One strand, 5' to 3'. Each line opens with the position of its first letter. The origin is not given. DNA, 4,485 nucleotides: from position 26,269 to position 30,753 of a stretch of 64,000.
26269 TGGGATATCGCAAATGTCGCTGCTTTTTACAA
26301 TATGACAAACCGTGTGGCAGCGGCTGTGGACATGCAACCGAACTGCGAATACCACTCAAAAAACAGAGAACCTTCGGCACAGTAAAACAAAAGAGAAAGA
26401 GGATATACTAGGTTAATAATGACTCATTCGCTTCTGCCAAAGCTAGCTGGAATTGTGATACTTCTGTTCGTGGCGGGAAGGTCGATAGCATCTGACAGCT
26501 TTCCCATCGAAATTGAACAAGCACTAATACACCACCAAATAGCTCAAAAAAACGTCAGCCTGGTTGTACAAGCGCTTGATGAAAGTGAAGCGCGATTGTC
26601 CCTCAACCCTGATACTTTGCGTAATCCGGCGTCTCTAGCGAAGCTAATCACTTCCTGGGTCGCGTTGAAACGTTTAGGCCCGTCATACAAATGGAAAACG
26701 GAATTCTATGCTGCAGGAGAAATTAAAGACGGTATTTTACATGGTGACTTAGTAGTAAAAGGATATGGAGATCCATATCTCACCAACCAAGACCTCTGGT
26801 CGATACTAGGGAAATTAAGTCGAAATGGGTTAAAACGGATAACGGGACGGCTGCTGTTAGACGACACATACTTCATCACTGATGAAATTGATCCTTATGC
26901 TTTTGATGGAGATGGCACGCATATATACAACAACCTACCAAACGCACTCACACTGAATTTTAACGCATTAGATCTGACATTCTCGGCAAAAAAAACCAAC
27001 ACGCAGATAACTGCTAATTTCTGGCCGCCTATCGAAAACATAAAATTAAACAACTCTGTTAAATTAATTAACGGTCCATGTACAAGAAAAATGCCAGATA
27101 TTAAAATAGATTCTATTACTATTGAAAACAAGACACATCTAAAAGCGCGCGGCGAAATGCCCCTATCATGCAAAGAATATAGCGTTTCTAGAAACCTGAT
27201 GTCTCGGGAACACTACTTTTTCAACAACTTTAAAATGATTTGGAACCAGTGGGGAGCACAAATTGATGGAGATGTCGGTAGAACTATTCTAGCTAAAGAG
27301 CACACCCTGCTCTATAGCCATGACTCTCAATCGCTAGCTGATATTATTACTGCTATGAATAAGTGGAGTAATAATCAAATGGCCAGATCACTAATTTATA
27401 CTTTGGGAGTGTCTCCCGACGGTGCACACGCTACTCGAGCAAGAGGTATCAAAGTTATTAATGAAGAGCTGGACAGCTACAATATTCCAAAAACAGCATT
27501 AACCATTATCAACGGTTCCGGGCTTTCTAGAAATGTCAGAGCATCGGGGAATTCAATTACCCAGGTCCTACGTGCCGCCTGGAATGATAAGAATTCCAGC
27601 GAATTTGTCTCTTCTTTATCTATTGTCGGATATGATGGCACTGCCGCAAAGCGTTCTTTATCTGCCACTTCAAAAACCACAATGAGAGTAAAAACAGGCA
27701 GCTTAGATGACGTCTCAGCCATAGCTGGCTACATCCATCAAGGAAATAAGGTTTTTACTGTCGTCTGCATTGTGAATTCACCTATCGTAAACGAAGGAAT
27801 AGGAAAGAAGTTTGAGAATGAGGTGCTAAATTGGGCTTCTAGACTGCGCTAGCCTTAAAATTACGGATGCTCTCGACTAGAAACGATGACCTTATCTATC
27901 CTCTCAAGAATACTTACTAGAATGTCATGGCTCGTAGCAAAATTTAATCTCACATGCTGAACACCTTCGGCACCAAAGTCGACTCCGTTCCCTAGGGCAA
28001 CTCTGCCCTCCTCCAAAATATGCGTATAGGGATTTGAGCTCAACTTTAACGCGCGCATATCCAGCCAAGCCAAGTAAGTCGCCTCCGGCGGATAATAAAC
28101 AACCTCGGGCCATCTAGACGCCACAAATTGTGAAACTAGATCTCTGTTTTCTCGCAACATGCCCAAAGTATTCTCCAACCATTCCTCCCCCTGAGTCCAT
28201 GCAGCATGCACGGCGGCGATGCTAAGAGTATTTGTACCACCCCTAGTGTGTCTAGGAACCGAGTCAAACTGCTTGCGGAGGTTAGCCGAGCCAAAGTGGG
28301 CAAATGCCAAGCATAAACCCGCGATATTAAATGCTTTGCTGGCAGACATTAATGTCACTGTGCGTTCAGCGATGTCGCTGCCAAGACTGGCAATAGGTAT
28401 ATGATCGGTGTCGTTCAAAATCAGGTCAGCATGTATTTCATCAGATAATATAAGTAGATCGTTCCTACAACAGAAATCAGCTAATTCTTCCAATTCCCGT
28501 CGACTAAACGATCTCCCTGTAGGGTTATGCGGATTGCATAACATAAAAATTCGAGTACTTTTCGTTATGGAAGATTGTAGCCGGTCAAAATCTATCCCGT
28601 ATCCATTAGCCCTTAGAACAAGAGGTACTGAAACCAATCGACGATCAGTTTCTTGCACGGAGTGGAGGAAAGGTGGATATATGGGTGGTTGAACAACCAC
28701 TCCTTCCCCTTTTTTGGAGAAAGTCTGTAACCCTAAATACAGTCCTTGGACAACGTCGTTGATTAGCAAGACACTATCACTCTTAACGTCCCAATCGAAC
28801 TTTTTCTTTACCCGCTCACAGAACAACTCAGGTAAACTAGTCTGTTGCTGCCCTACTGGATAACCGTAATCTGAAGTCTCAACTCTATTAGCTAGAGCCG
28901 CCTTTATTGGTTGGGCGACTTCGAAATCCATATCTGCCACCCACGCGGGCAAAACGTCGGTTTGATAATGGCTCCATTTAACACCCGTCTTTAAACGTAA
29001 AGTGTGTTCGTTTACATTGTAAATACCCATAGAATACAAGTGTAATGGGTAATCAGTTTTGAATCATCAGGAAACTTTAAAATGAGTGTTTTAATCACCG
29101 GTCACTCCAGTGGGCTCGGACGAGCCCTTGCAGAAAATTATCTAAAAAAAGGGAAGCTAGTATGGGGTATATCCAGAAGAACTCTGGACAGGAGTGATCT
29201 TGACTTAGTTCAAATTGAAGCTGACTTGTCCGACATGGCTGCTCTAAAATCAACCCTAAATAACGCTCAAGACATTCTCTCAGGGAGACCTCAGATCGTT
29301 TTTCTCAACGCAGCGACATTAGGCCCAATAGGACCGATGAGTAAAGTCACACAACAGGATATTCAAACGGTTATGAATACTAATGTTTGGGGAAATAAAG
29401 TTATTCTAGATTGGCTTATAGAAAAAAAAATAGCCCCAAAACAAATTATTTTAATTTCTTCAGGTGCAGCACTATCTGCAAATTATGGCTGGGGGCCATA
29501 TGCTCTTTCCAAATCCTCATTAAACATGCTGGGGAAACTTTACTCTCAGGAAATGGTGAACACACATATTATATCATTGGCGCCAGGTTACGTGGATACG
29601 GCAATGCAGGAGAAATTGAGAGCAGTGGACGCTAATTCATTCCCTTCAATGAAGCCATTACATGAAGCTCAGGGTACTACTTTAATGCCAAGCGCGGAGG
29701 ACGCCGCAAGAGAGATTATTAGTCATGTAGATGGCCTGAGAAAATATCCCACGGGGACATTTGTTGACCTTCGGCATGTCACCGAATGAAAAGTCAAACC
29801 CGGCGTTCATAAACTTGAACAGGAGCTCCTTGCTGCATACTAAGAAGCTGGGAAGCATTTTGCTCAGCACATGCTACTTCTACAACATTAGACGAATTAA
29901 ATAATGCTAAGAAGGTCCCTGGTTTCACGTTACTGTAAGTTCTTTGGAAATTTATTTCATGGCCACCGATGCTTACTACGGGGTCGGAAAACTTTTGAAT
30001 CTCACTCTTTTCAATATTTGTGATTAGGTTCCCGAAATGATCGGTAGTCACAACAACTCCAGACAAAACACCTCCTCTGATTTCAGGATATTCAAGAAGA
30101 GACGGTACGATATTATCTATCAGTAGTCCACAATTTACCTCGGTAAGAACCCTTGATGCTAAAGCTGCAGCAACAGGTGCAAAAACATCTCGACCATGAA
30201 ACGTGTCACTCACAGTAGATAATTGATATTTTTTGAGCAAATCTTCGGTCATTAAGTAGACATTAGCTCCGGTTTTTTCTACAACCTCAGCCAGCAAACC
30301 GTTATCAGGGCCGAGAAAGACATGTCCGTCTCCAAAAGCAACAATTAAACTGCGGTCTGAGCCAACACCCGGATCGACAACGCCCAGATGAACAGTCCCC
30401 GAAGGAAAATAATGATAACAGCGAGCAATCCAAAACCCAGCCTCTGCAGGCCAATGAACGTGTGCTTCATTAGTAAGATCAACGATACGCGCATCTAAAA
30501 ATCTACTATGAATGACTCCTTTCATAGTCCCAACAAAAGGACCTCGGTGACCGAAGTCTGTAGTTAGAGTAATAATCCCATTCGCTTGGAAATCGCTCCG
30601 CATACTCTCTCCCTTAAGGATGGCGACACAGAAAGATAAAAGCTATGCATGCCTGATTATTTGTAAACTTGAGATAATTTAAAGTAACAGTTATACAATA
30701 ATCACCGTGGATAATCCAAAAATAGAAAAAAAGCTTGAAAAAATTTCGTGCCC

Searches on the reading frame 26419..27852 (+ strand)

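Call 61: search_protein_families(library=pfam, proteins=[window:26419-27852:+], max_evalue=0.00001)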
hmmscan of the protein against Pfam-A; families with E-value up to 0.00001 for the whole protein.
window:26419-27852:+ (477 aa): 1 family
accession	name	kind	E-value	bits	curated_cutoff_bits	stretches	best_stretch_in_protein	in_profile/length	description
PF02113.21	Peptidase_S13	-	6.4e-76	256.3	22.8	1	31-474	4-442/444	D-Ala-D-Ala carboxypeptidase 3 (S13) family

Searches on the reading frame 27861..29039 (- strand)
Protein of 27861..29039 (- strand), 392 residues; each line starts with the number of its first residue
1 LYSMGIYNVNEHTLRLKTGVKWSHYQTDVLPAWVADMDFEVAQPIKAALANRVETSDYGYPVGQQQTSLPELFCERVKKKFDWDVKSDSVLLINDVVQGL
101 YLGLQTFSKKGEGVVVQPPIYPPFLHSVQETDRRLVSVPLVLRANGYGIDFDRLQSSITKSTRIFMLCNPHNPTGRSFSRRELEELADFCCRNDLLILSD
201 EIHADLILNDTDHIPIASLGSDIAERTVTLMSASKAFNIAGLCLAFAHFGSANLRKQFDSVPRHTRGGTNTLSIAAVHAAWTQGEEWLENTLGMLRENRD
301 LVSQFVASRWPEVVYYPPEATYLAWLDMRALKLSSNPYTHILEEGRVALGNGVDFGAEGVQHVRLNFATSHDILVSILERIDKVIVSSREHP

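Call 61: search_protein_families(library=pfam, proteins=[window:27861-29039:-], max_evalue=0.00001)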
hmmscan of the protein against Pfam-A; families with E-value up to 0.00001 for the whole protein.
window:27861-29039:- (392 aa): 1 family
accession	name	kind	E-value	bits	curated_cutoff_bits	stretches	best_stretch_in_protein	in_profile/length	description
PF00155.27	Aminotran_1_2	-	8e-36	124.4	19.7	1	67-372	45-352/361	Aminotransferase class I and II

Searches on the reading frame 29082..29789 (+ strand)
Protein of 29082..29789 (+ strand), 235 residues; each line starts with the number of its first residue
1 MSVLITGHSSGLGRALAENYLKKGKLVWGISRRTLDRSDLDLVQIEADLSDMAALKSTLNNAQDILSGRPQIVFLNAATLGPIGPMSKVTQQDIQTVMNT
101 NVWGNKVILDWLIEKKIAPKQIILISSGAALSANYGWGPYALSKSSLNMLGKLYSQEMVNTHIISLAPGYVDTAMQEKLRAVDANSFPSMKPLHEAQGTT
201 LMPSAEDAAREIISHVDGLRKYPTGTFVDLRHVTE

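Call 61: search_protein_families(library=pfam, proteins=[window:29082-29789:+], max_evalue=0.00001)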
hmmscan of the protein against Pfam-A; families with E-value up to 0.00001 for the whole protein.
window:29082-29789:+ (235 aa): 4 families
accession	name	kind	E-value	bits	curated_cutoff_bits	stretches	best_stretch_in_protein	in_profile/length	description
PF00106.31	adh_short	-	3e-22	79.5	26.6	1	3-181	3-192/195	short chain dehydrogenase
PF13561.12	adh_short_C2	-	8.6e-12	45.6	27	1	10-184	6-189/236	Enoyl-(Acyl carrier protein) reductase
PF08659.16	KR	-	2.8e-08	34.3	22.6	1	3-166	3-175/180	KR domain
PF01370.27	Epimerase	-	2.5e-07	30.8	20.9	1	3-132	1-120/240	NAD dependent epimerase/dehydratase family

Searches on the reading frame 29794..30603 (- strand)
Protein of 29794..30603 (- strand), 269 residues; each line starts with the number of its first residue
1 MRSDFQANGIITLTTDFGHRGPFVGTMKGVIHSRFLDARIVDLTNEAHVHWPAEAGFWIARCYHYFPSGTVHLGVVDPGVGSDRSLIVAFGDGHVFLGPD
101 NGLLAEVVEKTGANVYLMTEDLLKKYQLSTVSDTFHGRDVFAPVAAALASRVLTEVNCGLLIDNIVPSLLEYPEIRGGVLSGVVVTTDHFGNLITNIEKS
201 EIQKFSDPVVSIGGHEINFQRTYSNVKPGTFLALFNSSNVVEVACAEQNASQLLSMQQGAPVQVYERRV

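Call 61: search_protein_families(library=pfam, proteins=[window:29794-30603:-], max_evalue=0.00001)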
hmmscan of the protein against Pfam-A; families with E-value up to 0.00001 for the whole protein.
window:29794-30603:- (269 aa): 2 families
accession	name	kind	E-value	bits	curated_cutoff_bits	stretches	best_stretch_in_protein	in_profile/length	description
PF01887.21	SAM_HAT_N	-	1.2e-45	155.3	26.3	1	11-152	1-139/145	SAM hydroxide adenosyltransferase N-terminal domain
PF20257.3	SAM_HAT_C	-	7.6e-21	74.7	25.5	1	182-263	1-84/84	SAM hydroxide adenosyltransferase C-terminal domain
